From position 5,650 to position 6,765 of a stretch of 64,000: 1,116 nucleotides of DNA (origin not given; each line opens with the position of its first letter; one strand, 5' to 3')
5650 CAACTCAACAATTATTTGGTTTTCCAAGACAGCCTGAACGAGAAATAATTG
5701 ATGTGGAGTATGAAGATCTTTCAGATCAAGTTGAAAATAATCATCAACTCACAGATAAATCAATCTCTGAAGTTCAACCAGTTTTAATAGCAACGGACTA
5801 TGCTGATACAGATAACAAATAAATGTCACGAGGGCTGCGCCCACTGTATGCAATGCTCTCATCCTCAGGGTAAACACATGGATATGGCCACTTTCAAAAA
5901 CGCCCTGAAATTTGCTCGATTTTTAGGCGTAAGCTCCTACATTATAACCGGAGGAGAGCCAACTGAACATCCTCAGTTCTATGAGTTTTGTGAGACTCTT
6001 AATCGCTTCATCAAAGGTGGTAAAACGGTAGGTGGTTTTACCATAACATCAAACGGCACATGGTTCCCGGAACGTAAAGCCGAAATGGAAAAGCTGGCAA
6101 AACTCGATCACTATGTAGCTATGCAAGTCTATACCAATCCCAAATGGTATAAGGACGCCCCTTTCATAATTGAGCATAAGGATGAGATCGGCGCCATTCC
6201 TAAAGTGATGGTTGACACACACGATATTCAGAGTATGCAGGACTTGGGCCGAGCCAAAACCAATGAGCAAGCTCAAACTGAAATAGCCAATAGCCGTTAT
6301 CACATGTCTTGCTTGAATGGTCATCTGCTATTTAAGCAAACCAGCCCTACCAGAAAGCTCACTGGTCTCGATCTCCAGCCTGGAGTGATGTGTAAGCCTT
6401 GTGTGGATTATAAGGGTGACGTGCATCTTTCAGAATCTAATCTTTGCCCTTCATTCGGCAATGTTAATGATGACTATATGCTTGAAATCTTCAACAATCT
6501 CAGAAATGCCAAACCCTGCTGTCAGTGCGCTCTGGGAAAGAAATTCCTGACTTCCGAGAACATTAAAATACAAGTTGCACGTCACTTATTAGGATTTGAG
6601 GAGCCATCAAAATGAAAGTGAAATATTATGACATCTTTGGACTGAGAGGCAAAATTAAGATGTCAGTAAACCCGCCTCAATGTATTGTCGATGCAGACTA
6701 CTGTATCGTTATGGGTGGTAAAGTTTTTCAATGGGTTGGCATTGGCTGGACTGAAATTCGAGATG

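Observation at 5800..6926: Short radical SAM/SPASM-like enzyme translationally coupled to a Cys/His-rich 104-aa protein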

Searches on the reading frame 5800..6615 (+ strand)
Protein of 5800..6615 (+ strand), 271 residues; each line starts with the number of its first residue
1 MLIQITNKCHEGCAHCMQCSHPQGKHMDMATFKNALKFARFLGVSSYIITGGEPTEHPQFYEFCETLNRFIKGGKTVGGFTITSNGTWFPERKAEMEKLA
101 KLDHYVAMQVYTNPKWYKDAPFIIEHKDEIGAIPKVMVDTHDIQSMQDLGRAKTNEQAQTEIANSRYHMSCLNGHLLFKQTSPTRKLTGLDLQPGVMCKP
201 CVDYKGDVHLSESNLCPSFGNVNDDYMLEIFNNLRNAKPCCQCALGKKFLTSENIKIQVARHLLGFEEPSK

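Call 3: search_protein_families(library=pfam, proteins=[window:5800-6615:+], max_evalue=1)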
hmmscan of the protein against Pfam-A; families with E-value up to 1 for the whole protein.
window:5800-6615:+ (271 aa): 5 families
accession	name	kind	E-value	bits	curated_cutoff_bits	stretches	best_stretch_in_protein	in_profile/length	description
PF04055.27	Radical_SAM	-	1.1e-11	45.6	29.5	1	3-105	1-104/166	Radical SAM superfamily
PF23028.1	YbjQ_3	-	0.0068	17.3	27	1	211-260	39-88/95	C2 domain-containing protein 5, fifth YbjQ-like domain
PF17285.8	PRMT5_TIM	-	0.02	14.6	30.2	1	22-76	61-113/252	PRMT5 TIM barrel domain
PF13353.11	Fer4_12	-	0.047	14.4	22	1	8-103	14-110/137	4Fe-4S single cluster domain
PF10874.13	DUF2746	-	0.19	12.6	23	1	106-168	18-78/101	Protein of unknown function (DUF2746)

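Call 4: search_protein_families(library=ncbifam, proteins=[window:5800-6615:+], max_evalue=1)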
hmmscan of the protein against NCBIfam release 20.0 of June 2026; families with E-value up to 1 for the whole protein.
window:5800-6615:+ (271 aa): 29 families (the best 25 are shown)
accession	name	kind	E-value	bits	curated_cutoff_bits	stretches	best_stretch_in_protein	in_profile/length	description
NF001199.0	PRK00164.2-1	equivalog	3.9e-08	32.8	231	1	3-104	16-113/308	GTP 3',8-cyclase MoaA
TIGR02666.1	moaA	equivalog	3.9e-08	32.6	284.05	1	3-97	14-111/336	GTP 3',8-cyclase MoaA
TIGR04317.1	W_rSAM_matur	equivalog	8.5e-08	31.7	380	1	2-99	7-101/349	tungsten cofactor oxidoreductase radical SAM maturase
TIGR04167.1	rSAM_SeCys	equivalog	8.2e-07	28.5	300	1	2-69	11-79/303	arsenosugar biosynthesis radical SAM (seleno)protein ArsS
TIGR03977.1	rSAM_pair_HxsC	equivalog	1.2e-06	27.7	267.9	1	4-108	30-132/292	His-Xaa-Ser system radical SAM maturase HxsC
TIGR02668.1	moaA_archaeal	equivalog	2.6e-06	26.6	325.25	1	3-98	14-106/303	GTP 3',8-cyclase MoaA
TIGR03962.1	mycofact_rSAM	equivalog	3.1e-05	23.3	265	1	4-110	17-115/339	mycofactocin radical SAM maturase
TIGR04054.1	rSAM_NirJ1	equivalog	5.4e-05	22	650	1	4-100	41-133/387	putative heme d1 biosynthesis radical SAM protein NirJ1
TIGR04251.1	SCM_rSAM_ScmF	equivalog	0.00012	21.6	400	1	4-68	9-78/353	SynChlorMet cassette radical SAM/SPASM protein ScmF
NF047865.1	rSAM_PapB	equivalog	0.00032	20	340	1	3-169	7-175/330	PapB family radical SAM/SPASM ranthipeptide maturase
TIGR04347.1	pseudo_SAM_Halo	equivalog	0.00035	19.9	525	2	202-234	301-333/390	TIGR04347 family pseudo-SAM/SPASM protein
TIGR04340.1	rSAM_ACGX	hypoth_equivalog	0.00036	19.9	400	1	4-69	8-81/341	radical SAM/SPASM domain protein, ACGX system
TIGR04051.1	rSAM_NirJ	equivalog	0.00083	18.4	515.45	1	5-102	8-101/354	heme d1 biosynthesis radical SAM protein NirJ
TIGR04250.1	SCM_rSAM_ScmE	equivalog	0.0012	17.8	400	1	3-94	7-94/358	SynChlorMet cassette radical SAM/SPASM protein ScmE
NF012164.0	AlbA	equivalog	0.0022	16.5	850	1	4-99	118-208/442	subtilosin maturase AlbA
TIGR04078.1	rSAM_yydG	equivalog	0.0041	16.6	300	1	3-104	5-103/309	YydG family radical SAM peptide epimerase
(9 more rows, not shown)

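Call 5: search_protein_families(library=phrogs, proteins=[window:5800-6615:+], max_evalue=0.01)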
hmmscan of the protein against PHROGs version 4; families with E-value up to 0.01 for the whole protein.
window:5800-6615:+ (271 aa): 4 families
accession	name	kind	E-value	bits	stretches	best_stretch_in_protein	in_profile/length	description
phrog_16999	-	other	8.7e-10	39.7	1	3-64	15-77/288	Fe-S oxidoreductase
phrog_13987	-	other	1.3e-07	32.2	1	3-94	19-109/274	radical SAM domain-containing protein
phrog_1802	-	other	1.6e-07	31.5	1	3-98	48-149/556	radical SAM domain-containing protein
phrog_14086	-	other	0.00023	21.7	1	3-106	91-197/353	radical SAM domain-containing protein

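Call 9: search_dna_similar(query=window:5800-6615:+, collection=phages, mode=protein, max_rows=30, max_evalue=0.001)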
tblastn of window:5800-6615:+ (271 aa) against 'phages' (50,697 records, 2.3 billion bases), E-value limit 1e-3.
Records with a match: 12; places in all: 12; records where one place covers at least 80% of the query: 2.
Best place of each record, by identity: <60% 12.
By first word of the organism name: Thermus 6; Vibrio 3; uncultured 1; Bacteroides 1; Bacteriophage 1.
By host as written in the record: - 4; Thermus thermophilus HB27 2; Thermus thermophilus HB8 2; Bacteroides salyersiae BG8 1; Vibrio parahaemolyticus 1; Vibrio natiegens 1; Vibrio harveyi 1.
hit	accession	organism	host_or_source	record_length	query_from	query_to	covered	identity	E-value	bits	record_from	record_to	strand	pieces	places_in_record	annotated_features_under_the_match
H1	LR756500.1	uncultured phage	metagenomic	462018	1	249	92%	31.8%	1e-26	114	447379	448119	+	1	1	record has no annotation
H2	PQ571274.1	Bacteroides phage BS-TP1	Bacteroides salyersiae BG8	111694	6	243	88%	29.9%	1e-12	74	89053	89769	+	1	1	radical SAM domain-containing protein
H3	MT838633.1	Bacteriophage sp.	human fecal samples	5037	3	113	41%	28.8%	3e-4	48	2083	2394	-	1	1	record has no annotation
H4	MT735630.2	Vibrio phage vB_VpS_PG28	Vibrio parahaemolyticus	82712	1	63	23%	45.5%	5e-6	53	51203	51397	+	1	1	radical SAM protein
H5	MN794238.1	Vibrio phage VH2_2019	Vibrio natiegens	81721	1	63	23%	43.9%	1e-5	52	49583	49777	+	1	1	hypothetical protein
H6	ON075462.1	Vibrio phage V-YDF132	Vibrio harveyi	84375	1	63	23%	43.9%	1e-5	52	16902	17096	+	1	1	radical SAM protein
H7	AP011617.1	Thermus phage TMA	Thermus thermophilus HB27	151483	3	69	25%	36.8%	2e-6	54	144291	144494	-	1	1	radical SAM superfamily enzyme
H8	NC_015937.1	Thermus phage TMA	Thermus thermophilus HB27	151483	3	69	25%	36.8%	2e-6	54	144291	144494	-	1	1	Fe-S oxidoreductase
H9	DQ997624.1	Thermus phage phiYS40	-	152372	3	69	25%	36.8%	2e-6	54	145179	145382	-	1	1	radical SAM superfamily enzyme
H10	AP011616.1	Thermus phage phiYS40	Thermus thermophilus HB8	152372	3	69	25%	36.8%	2e-6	54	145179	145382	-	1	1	radical SAM superfamily enzyme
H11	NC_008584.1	Thermus phage phiYS40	-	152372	3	69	25%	36.8%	2e-6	54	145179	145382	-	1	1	Fe-S oxidoreductase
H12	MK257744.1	Thermus phage YS40_Isch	Thermus thermophilus HB8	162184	3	69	25%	36.8%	4e-6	54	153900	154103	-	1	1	radical SAM superfamily enzyme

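Call 11: get_annotated_region(hit=H2, flank=5000)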
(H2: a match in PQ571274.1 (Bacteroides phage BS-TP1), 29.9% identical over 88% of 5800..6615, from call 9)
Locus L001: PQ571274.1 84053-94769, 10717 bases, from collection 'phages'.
description: Bacteroides phage BS-TP1, complete genome.
organism: Bacteroides phage BS-TP1 (NCBI taxid 3385221)
taxonomy: Viruses
host: Bacteroides salyersiae BG8; source: sewage from septic tank; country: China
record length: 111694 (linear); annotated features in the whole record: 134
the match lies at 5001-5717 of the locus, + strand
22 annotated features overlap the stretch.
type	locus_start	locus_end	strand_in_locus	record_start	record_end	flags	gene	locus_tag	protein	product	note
CDS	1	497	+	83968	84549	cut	-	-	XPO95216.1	hypothetical protein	BS-TP1_gp83; BS-TP1_gp83; None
CDS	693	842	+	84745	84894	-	-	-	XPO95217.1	hypothetical protein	BS-TP1_gp84; BS-TP1_gp84; None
CDS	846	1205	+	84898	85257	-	-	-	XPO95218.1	hypothetical protein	BS-TP1_gp85; BS-TP1_gp85; None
CDS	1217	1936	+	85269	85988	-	-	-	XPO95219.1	DUF2829 domain-containing protein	BS-TP1_gp86; BS-TP1_gp86; None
CDS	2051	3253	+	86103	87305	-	-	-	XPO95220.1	tRNA splicing ligase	BS-TP1_gp87; BS-TP1_gp87; Annot2=(structure alignment-afuniprot50) AF-A0A150D5M7-F1-model_v4 3'-phosphate/5'-hydroxy ...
CDS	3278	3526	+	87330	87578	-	-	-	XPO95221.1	hypothetical protein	BS-TP1_gp88; BS-TP1_gp88; None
CDS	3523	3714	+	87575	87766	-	-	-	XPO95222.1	hypothetical protein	BS-TP1_gp89; BS-TP1_gp89; None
CDS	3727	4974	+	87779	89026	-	-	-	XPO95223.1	ParA-like partition protein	BS-TP1_gp90; BS-TP1_gp90; Annot2=(structure alignment-afuniprot50) AF-J4KSH3-F1-model_v4 ATP-binding Mrp/Nbp35 family ...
CDS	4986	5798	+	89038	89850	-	-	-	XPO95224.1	radical SAM domain-containing protein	BS-TP1_gp91; BS-TP1_gp91; Annot2=(structure alignment-afuniprot50) AF-A0A415SV48-F1-model_v4 Radical SAM ...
CDS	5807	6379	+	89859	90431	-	-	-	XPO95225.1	entry and fusion IMV protein Cop-L5R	BS-TP1_gp92; BS-TP1_gp92; Annot2=(hmm profile search-phrog [Rank2]) phrog_15480 methyltransferase;Annot3=(structure ...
CDS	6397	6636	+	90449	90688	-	-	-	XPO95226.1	hypothetical protein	BS-TP1_gp93; BS-TP1_gp93; None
CDS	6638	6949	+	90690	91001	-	-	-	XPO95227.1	hypothetical protein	BS-TP1_gp94; BS-TP1_gp94; None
CDS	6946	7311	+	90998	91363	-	-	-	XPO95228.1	hypothetical protein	BS-TP1_gp95; BS-TP1_gp95; None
CDS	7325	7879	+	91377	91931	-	-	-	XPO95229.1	cytidyltransferase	BS-TP1_gp96; BS-TP1_gp96; Annot2=(structure alignment-afuniprot50) AF-A0A3L8ACV9-F1-model_v4 CTP_transf_like ...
CDS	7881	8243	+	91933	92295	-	-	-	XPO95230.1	hypothetical protein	BS-TP1_gp97; BS-TP1_gp97; None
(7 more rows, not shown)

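Call 12: get_annotated_region(hit=H1, flank=4000)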
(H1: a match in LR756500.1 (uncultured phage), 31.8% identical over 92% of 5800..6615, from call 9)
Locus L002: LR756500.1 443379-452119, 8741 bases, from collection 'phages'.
description: uncultured phage genome assembly, chromosome: 1.
organism: uncultured phage (NCBI taxid 278008)
taxonomy: Viruses; environmental samples
host: -; source: metagenomic; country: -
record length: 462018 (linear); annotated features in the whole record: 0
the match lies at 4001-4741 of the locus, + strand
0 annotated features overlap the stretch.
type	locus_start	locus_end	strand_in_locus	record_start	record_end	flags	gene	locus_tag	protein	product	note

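Call 14: find_homologous_proteins(query=window:5800-6615:+, max_evalue=0.001)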
Query window:5800-6615:+ (271 aa): 202 proteins with E <= 0.001 among 298 candidates; the best 120 are listed.
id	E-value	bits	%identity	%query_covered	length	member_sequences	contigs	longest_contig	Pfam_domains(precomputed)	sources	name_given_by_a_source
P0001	1.9e-169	580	89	100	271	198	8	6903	PF04055.28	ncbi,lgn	-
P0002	8.3e-160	549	85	99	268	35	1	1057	PF04055.28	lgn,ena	-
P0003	7.9e-144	496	77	100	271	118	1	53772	PF04055.28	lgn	-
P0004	3.6e-141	487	76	97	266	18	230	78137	PF04055.28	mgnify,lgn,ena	mgnify:CR=1 FL=1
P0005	9.1e-141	486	76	98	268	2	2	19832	PF04055.28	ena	-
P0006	6.7e-139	480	82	90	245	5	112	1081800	-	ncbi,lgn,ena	-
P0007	2.9e-137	475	71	100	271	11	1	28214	PF04055.28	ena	-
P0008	6.5e-132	457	71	97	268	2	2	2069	PF04055.28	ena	-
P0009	2.3e-131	455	70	99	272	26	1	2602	PF04055.28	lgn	-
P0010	9.2e-131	453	71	100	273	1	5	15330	PF04055.28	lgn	-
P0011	3.1e-117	409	64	98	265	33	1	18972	PF04055.28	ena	-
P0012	3.9e-117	409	68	98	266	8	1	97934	PF04055.28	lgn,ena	-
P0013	2.6e-115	403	64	98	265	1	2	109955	PF04055.28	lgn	-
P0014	7.3e-115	401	64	98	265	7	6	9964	PF04055.28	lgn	-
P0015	1.3e-114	400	63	99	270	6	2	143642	PF04055.28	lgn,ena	-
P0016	3.5e-114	399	63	98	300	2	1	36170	PF04055.28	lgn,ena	-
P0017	5.2e-114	398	63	99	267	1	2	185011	PF04055.28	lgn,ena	-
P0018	5.5e-113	395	64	98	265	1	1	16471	PF04055.28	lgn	-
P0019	1.8e-112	393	64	98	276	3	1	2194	PF04055.28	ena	-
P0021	1.9e-109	383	62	98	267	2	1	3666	PF04055.28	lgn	-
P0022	1.9e-109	383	62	99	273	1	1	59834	PF04055.28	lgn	-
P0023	6.2e-109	382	63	97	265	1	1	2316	PF04055.28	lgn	-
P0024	5.6e-108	379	61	98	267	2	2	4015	PF04055.28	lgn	-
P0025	2.1e-106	373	63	98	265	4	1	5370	PF04055.28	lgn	-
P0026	8.5e-103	362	60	98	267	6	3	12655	PF04055.28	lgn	-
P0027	2.9e-100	353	60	98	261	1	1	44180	PF04055.28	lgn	-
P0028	5.5e-99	349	57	98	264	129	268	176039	PF04055.28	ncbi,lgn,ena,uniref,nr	ncbi:radical SAM protein [Muribaculum sp.]|uniref:radical SAM protein n=1 Tax=Muribaculum sp. TaxID=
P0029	1.5e-97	344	90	60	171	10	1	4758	PF04055.28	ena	-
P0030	2.2e-96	340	58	98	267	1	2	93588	PF04055.28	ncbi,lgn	-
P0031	8.4e-96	339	58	98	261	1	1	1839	PF04055.28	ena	-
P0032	1.6e-94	334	59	98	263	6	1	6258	PF04055.28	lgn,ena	-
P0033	3.0e-94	333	57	98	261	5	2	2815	PF04055.28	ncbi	-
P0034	5.9e-94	333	58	98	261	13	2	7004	PF04055.28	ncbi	-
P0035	3.9e-93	330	57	98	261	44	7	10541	PF04055.28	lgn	-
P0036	3.9e-93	330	55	97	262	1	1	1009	PF04055.28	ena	-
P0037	9.5e-93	329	56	98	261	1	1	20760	PF04055.28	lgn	-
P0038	1.3e-91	325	55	98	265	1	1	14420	PF04055.28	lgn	-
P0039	1.4e-91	325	57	96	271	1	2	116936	PF04055.28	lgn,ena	-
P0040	2.6e-91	324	54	98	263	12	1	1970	PF04055.28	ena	-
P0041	6.7e-91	323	58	93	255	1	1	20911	PF04055.28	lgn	-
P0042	7.8e-91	322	54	99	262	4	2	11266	PF04055.28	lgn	-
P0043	2.5e-90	321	53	98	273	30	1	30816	PF04055.28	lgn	-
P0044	1.8e-89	318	53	97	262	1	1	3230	PF04055.28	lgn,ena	-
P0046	4.3e-89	317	53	98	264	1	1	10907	PF04055.28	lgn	-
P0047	3.1e-88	314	54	97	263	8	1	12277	PF04055.28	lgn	-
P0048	1.5e-86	308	54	97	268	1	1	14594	PF04055.28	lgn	-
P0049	3.9e-86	307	56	98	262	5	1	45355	PF04055.28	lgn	-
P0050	2.1e-85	305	53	97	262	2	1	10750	PF04055.28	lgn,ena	-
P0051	1.2e-76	276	50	97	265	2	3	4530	PF04055.28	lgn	-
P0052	1.5e-70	256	48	99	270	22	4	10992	PF04055.28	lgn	-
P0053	7.1e-64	234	44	97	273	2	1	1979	PF04055.28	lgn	-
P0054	2.1e-63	232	43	99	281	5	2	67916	PF04055.28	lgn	-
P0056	3.8e-62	228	43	98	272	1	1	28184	PF04055.28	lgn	-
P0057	3.8e-62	228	44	98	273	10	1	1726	PF04055.28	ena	-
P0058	1.2e-61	227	46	98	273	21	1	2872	PF04055.28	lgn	-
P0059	2.2e-61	226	44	99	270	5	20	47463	PF04055.28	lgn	-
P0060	1.2e-60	223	63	58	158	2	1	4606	PF04055.28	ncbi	-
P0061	4.7e-60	221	62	57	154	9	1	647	PF04055.28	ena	-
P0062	8.3e-60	221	41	98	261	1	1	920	PF04055.28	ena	-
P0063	1.4e-59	220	41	98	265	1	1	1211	PF04055.28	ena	-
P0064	1.5e-59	220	45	99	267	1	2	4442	PF04055.28,PF13353.12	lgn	-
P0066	1.8e-59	219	43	99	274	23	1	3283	PF04055.28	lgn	-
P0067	3.2e-59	219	43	97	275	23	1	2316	PF04055.28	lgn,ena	-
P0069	1.8e-58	216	43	99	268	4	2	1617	PF04055.28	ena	-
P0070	2.6e-58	216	40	97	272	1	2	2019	PF04055.28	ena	-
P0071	3.9e-58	215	41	98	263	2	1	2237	PF04055.28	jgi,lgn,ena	-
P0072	4.7e-58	215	42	97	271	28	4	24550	PF04055.28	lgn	-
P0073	4.7e-58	215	58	60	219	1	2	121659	PF04055.28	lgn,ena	-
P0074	5.7e-58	215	42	98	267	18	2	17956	PF04055.28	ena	-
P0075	6.5e-58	214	40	98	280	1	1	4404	PF04055.28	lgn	-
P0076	1.0e-57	214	41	97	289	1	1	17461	PF04055.28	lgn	-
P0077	1.3e-57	213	43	98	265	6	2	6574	PF04055.28,PF13353.12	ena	-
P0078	2.1e-57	213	42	100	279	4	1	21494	PF04055.28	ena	-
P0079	5.1e-57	211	43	99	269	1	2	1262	PF04055.28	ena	-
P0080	7.5e-57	211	42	99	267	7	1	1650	PF04055.28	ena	-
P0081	1.4e-56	210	41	99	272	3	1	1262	PF04055.28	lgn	-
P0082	1.6e-56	210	43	97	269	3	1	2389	PF04055.28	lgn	-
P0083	1.6e-56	210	42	97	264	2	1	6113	PF04055.28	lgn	-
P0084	1.7e-56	210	40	98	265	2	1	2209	PF04055.28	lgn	-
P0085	2.9e-56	209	41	99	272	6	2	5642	PF04055.28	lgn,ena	-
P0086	3.7e-56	209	40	99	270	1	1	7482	PF04055.28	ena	-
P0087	5.1e-56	208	44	98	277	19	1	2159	PF04055.28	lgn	-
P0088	5.8e-56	208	49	74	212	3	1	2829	PF04055.28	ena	-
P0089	1.8e-55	206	42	98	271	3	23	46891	PF04055.28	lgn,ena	-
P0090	1.3e-54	204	41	97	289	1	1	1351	PF04055.28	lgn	-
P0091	1.7e-54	203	40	98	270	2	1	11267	PF04055.28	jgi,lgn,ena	-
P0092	2.2e-54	203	40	99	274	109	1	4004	PF04055.28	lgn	-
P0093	2.6e-54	203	41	98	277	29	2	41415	PF04055.28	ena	-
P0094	4.1e-54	202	41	99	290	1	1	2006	PF04055.28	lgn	-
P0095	7.4e-54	201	41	99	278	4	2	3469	PF04055.28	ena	-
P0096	2.3e-53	199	42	99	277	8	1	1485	PF04055.28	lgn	-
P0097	2.4e-53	199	43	98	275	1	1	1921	PF04055.28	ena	-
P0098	8.4e-53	198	41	98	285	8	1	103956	PF04055.28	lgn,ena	-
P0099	8.5e-53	198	41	99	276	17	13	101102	PF04055.28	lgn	-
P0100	9.1e-53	197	41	98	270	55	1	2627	PF04055.28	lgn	-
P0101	1.7e-52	197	41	97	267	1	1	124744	PF04055.28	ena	-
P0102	1.9e-52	196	41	96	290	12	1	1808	PF04055.28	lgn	-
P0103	2.0e-52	196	43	98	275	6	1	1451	PF04055.28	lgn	-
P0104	2.1e-52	196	42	100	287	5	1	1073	PF04055.28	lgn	-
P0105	2.9e-52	196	44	98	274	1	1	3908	PF04055.28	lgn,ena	-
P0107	6.1e-52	195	40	98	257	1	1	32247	PF04055.28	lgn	-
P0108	2.3e-51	193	40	98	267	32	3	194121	PF04055.28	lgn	-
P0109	5.0e-51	192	40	99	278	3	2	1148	PF04055.28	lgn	-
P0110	8.5e-51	191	41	99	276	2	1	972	PF04055.28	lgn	-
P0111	8.7e-51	191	41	98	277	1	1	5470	PF04055.28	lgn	-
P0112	1.1e-50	191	41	99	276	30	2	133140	PF04055.28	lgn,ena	-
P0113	2.4e-50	190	40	99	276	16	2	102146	PF04055.28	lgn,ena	-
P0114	4.0e-50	189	41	98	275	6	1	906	PF04055.28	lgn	-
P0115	4.1e-50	189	41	98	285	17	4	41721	PF04055.28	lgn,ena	-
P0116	5.5e-50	188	40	98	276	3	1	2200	PF04055.28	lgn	-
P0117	7.3e-50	188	40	99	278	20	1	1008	PF04055.28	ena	-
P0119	7.4e-50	188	41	99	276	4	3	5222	PF04055.28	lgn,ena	-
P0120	3.5e-49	186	40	99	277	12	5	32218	PF04055.28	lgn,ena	-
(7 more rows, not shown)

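Call 18: find_encoding_contigs(protein=P0028, flank=5000, max_places=4)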
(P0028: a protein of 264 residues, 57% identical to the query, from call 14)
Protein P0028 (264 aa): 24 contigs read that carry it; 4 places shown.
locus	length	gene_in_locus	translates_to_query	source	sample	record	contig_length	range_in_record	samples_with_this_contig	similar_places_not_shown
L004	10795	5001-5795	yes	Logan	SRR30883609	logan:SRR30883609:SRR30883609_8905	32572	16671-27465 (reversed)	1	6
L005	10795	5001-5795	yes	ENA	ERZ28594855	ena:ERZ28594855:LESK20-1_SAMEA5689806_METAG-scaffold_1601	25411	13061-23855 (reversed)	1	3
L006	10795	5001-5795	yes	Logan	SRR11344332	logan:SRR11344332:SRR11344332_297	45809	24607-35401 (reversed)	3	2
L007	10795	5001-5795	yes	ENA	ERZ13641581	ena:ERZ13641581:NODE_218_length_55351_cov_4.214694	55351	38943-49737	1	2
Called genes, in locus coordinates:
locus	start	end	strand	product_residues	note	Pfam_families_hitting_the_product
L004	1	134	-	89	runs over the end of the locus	PF13693:HTH_35 (weak), PF01381:HTH_3, PF12844:HTH_19 (weak), PF13443:HTH_26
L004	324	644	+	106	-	-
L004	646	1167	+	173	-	-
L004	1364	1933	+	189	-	PF00929:RNase_T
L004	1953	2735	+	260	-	PF04055:Radical_SAM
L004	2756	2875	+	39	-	-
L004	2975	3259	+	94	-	-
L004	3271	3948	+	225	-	-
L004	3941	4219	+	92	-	-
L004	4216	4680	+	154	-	-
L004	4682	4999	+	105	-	-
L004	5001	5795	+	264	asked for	PF04055:Radical_SAM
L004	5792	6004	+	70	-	-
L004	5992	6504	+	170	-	-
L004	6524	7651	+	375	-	PF00712:DNA_pol3_beta, PF02767:DNA_pol3_beta_2, PF02768:DNA_pol3_beta_3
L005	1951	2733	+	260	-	PF04055:Radical_SAM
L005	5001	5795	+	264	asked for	PF04055:Radical_SAM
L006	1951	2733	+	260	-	PF04055:Radical_SAM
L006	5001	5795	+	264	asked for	PF04055:Radical_SAM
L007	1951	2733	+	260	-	PF04055:Radical_SAM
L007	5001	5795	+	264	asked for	PF04055:Radical_SAM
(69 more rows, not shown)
